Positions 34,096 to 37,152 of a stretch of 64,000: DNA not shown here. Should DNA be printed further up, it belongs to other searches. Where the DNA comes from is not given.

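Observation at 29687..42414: Group-3b-type [NiFe]-hydrogenase operon with a stand-alone cNMP-binding protein and a Pat-type acyl-CoA-synthetase/GNAT fusion embedded between the structural and maturation genes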

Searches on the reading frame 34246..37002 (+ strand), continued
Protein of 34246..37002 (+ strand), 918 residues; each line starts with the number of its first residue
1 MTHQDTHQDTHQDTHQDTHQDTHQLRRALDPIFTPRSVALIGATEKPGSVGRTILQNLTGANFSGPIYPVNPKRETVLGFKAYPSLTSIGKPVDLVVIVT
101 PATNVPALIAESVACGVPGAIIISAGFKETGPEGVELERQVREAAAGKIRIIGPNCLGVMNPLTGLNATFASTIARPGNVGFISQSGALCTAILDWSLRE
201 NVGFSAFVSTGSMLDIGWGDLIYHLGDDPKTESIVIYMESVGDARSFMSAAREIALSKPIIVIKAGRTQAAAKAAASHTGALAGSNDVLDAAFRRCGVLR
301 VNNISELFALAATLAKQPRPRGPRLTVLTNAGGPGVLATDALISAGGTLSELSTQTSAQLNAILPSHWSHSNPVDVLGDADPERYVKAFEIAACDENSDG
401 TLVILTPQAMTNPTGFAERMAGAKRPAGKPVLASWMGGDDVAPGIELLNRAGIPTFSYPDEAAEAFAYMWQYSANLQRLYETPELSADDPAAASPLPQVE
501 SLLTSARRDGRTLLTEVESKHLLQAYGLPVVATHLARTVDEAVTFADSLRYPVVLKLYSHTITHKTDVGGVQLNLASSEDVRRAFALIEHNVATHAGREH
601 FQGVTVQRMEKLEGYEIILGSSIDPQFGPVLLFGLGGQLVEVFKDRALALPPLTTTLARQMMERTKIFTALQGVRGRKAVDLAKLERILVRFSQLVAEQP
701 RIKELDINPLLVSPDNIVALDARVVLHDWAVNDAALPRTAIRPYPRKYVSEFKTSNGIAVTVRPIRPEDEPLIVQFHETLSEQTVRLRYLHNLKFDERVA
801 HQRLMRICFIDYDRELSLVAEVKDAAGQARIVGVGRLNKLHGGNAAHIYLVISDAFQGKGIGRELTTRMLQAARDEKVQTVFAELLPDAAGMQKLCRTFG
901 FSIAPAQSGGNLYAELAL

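Call 17: search_solved_structures(query=window:34246-37002:+, max_evalue=0.001, show_alignments=2)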
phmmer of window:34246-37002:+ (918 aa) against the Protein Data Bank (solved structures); distinct sequences matched with E-value up to 0.001: 42.
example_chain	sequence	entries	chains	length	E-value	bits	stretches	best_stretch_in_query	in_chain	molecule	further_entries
9it0_A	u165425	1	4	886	5.6e-147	494.3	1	26-903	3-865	Protein acetyltransferase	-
9isq_A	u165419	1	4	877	1e-145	490.1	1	29-903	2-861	Protein acetyltransferase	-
8wzu_A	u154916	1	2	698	1.2e-138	466.7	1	30-714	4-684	4-hydroxybutyrate--CoA ligase [ADP-forming]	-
9y43_A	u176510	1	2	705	2.7e-111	376.2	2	29-457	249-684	3-hydroxypropionate--CoA ligase [ADP-forming]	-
2csu_A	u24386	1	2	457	1.4e-97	330.9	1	29-469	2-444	457aa long hypothetical protein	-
4xyl_A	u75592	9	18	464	4.6e-91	309.3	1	29-474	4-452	alpha subunit of Acyl-CoA synthetase (NDP forming) | Acyl-CoA synthetase (NDP forming) | alpha subunit of acetyl-CoA synthetase (NDP forming)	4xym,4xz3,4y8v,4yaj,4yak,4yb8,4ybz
7cm9_A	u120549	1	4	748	4.2e-77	263.1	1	36-734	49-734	DMSP lyase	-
4xyl_B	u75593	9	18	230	3.9e-50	173.9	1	501-726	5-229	beta subunit of Acyl-CoA synthetase (NDP forming) | Uncharacterized protein | beta subunit of acetyl-CoA synthetase (NDP forming)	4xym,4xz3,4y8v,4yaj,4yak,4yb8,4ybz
1wr2_A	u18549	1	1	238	1.2e-43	152.5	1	504-726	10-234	hypothetical protein PH1789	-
9isb_A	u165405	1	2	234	3.9e-30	107.7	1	501-723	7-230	Protein acetyltransferase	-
2yv2_A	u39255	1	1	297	4.2e-12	48.1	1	92-283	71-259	Succinyl-CoA synthetase alpha chain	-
1jkj_A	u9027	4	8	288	5.7e-12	47.6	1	96-308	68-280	succinyl-CoA synthetase alpha subunit | SUCCINYL-COA SYNTHETASE, ALPHA SUBUNIT | PROTEIN (SUCCINYL-COA LIGASE)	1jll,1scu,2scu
1cqi_A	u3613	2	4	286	9.1e-12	47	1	96-307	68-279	PROTEIN (SUCCINYL-COA SYNTHETASE ALPHA CHAIN) | SUCCINYL-COA SYNTHETASE ALPHA CHAIN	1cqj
6mel_A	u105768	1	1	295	1.2e-11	46.6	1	60-294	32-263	Succinate--CoA ligase subunit alpha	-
4xx0_A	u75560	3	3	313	1.6e-11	46.1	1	95-284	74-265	Succinyl-CoA ligase [ADP/GDP-forming] subunit alpha, mitochondrial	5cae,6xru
4ava_A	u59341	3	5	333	3.7e-05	25.1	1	752-900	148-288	LYSINE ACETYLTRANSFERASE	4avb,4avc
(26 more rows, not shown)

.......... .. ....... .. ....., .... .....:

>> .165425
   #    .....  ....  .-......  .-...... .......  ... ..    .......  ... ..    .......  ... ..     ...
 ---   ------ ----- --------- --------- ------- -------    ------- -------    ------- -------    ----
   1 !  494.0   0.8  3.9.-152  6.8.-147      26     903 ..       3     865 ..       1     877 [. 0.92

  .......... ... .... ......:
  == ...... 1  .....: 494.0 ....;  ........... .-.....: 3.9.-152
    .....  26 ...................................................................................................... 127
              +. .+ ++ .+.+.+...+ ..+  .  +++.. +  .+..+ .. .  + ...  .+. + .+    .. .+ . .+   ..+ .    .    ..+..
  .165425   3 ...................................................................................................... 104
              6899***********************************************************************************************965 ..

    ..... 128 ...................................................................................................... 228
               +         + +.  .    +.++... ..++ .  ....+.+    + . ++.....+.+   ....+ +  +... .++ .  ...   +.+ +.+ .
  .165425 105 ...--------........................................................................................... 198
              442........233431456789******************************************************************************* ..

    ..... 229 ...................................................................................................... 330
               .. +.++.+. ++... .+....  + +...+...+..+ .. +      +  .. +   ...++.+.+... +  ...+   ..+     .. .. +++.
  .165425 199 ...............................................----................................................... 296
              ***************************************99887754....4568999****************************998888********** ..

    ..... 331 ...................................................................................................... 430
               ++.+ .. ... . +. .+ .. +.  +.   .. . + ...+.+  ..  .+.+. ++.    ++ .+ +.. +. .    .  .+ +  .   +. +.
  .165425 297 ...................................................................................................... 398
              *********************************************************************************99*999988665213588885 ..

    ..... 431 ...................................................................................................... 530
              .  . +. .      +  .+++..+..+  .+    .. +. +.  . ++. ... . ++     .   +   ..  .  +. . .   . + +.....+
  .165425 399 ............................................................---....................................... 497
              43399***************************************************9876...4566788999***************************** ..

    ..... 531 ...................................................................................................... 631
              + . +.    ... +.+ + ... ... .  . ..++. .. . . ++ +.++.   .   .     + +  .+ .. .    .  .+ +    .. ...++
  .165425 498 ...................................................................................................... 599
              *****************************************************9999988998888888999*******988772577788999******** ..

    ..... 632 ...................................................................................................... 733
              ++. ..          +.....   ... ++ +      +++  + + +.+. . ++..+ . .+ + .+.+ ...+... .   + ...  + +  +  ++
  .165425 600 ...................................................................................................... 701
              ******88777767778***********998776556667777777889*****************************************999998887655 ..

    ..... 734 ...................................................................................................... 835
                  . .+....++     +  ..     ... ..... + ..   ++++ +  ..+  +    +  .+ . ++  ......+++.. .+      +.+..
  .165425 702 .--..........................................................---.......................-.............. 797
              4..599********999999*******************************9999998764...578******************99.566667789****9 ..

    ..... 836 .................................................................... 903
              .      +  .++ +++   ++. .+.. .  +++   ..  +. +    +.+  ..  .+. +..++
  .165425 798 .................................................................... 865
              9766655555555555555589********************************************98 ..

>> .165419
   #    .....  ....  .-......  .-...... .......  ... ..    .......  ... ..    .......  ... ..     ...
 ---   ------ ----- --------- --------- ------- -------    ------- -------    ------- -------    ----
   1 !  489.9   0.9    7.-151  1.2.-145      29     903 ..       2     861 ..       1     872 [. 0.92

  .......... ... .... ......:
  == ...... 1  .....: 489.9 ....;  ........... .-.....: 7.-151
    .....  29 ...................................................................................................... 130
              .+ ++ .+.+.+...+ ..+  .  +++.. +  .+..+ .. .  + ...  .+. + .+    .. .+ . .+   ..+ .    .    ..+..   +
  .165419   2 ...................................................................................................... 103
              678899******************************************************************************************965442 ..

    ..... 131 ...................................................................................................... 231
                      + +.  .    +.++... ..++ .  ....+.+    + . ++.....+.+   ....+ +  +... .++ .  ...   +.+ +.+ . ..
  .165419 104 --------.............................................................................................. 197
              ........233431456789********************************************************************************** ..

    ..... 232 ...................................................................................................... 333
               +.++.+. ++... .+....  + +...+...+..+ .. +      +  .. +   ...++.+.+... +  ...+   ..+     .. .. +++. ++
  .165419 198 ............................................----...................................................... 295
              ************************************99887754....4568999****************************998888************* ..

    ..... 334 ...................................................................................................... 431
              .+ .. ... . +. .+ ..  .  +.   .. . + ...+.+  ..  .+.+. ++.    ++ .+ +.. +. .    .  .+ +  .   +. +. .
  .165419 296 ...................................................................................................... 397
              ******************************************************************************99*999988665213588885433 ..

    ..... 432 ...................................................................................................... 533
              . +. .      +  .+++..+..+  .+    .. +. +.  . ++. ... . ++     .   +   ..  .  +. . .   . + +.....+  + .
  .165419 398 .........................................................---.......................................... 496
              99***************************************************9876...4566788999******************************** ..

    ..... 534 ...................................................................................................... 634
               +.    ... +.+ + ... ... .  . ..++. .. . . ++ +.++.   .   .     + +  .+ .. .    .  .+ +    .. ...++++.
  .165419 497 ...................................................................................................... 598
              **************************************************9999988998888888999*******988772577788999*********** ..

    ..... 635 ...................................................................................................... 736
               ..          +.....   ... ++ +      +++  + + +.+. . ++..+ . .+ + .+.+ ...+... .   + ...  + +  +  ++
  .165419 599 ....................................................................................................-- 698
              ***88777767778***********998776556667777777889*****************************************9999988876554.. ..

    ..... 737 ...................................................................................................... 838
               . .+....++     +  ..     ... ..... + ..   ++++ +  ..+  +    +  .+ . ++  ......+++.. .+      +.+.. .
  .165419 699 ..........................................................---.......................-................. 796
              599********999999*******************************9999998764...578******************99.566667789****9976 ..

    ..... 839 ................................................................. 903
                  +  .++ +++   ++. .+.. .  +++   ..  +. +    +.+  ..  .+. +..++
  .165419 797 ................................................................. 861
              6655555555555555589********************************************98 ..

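Call 34: find_encoding_contigs(protein=P0206, flank=10000, max_places=3)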
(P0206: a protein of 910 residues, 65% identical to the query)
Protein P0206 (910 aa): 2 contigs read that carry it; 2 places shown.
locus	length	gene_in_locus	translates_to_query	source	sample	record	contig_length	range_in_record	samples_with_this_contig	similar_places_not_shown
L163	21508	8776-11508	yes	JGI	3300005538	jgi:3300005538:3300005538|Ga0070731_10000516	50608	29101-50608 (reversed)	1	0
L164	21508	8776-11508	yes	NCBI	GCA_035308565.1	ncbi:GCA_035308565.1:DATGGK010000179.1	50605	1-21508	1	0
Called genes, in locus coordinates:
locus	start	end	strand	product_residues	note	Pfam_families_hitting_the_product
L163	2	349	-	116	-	?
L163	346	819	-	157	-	-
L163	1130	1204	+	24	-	-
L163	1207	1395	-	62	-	-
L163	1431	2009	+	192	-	PF06081:ArAE_1 (weak), PF13515:FUSC_2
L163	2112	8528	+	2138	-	-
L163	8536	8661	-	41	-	-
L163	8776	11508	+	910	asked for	PF02629:CoA_binding, PF13380:CoA_binding_2, PF13607:Succ_CoA_lig, PF19045:Ligase_CoA_2, PF13549:ATP-grasp_5, PF13302:Acetyltransf_3, PF00583:Acetyltransf_1 (weak)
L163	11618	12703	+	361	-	PF01636:APH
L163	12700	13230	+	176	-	PF01583:APS_kinase, PF08433:KTI12, PF13238:AAA_18 (weak), PF13671:AAA_33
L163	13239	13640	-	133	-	PF00072:Response_reg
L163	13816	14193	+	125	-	-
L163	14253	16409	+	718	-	-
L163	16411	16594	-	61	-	-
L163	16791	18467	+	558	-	PF00150:Cellulase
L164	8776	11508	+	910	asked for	PF02629:CoA_binding, PF13380:CoA_binding_2, PF13607:Succ_CoA_lig, PF19045:Ligase_CoA_2, PF13549:ATP-grasp_5, PF13302:Acetyltransf_3, PF00583:Acetyltransf_1 (weak)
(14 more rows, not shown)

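Call 49: search_protein_families(library=pfam, proteins=[L115:12694-16347:+, L155:4125-4679:+, L155:9854-10603:+, L093:8955-9926:+, L093:216-1937:+, L093:4143-5567:+, L160:17402-19240:+], max_evalue=0.0001)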
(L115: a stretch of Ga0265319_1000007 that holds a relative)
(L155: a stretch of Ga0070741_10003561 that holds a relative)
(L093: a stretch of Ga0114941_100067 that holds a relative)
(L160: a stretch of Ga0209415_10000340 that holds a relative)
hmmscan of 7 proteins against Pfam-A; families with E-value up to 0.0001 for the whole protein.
L115:12694-16347:+ (1217 aa): 15 families
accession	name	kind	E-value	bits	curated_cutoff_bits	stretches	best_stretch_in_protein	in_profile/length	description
PF01855.24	POR_N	-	1.3e-78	264.3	27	1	29-259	2-230/231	Pyruvate flavodoxin/ferredoxin oxidoreductase, thiamine diP-bdg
PF01558.24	POR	-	5.3e-34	118.3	27.4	1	445-626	1-170/173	Pyruvate ferredoxin/flavodoxin oxidoreductase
PF10371.14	EKR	-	2.8e-20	72.3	27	1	649-698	6-55/55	Domain of unknown function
PF17147.9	PFOR_II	-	4.1e-15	56.4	27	1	281-363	1-81/102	Pyruvate:ferredoxin oxidoreductase core domain II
PF12838.12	Fer4_7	-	6.3e-09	36.6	27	1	708-778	1-51/52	4Fe-4S dicluster domain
PF02775.26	TPP_enzyme_C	-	7.5e-09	36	21.9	1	981-1093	46-150/151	Thiamine pyrophosphate enzyme, C-terminal TPP binding domain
PF13237.11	Fer4_10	-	6.5e-08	32.8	25.5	1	703-776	3-53/53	4Fe-4S dicluster domain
PF14697.11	Fer4_21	-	4.7e-07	30.3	35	1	705-778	4-54/59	4Fe-4S dicluster domain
PF13484.11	Fer4_16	-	8.1e-07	30.2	30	1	708-777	1-65/66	4Fe-4S double cluster binding domain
PF12837.12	Fer4_6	-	1.4e-06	28.4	25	1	701-722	1-22/24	4Fe-4S binding domain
PF13187.11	Fer4_9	-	1.5e-06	28.5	27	1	709-778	2-50/52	4Fe-4S dicluster domain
PF13183.11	Fer4_8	-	1.7e-06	28.9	27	1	708-778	4-67/68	4Fe-4S dicluster domain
PF00037.32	Fer4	-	3.8e-06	26.9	21.1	0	702-724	1-23/24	4Fe-4S binding domain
PF12797.12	Fer4_2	-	3.2e-05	24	24.5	0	701-720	2-21/22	4Fe-4S binding domain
PF13534.11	Fer4_17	-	7.4e-05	23.7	22.2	0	709-777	2-58/61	4Fe-4S dicluster domain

L155:4125-4679:+ (184 aa): 1 family
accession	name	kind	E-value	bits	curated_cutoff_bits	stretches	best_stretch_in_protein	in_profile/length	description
PF00027.35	cNMP_binding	-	1.4e-15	57.4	27.5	1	52-138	2-88/89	Cyclic nucleotide-binding domain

L155:9854-10603:+ (249 aa): 1 family
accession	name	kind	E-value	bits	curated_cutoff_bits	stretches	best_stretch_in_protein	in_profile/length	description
PF03824.22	NicO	-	3.2e-05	23.8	27.7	0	14-174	6-171/287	High-affinity nickel-transport protein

L093:8955-9926:+ (323 aa): 2 families
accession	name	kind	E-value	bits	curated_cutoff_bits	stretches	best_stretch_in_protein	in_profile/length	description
PF02492.25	cobW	-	8.2e-23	81.3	20.7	1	129-290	2-179/180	CobW/HypB/UreG, nucleotide-binding domain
PF03205.20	MobB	-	4.1e-05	23.9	26.6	0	129-195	1-74/133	Molybdopterin guanine dinucleotide synthesis protein B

L093:216-1937:+ (573 aa): 4 families
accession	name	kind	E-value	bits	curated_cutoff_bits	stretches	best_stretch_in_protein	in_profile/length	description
PF01512.22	Complex1_51K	-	2.8e-48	164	31.2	1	188-359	1-149/150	Nuo51 FMN-binding domain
PF10589.14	NADH_4Fe-4S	-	2.1e-32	111.3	23.5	1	469-552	1-84/85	NADH-ubiquinone oxidoreductase-F iron-sulfur binding region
PF01257.25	2Fe-2S_thioredx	-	6.3e-08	33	24.8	1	43-124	61-144/145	Thioredoxin-like [2Fe-2S] ferredoxin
PF10531.15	SLBB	-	4.8e-06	26.8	27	1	382-430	1-53/55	SLBB domain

L093:4143-5567:+ (474 aa): 1 family
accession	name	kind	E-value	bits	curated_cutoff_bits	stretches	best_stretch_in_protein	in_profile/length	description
PF00374.24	NiFeSe_Hases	-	6.1e-29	101.8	25.8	2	40-118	1-79/508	Nickel-dependent hydrogenase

L160:17402-19240:+ (612 aa): 1 family
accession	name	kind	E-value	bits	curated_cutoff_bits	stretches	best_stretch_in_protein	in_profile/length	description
PF00374.24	NiFeSe_Hases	-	7.4e-230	764.6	25.8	1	70-587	1-508/508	Nickel-dependent hydrogenase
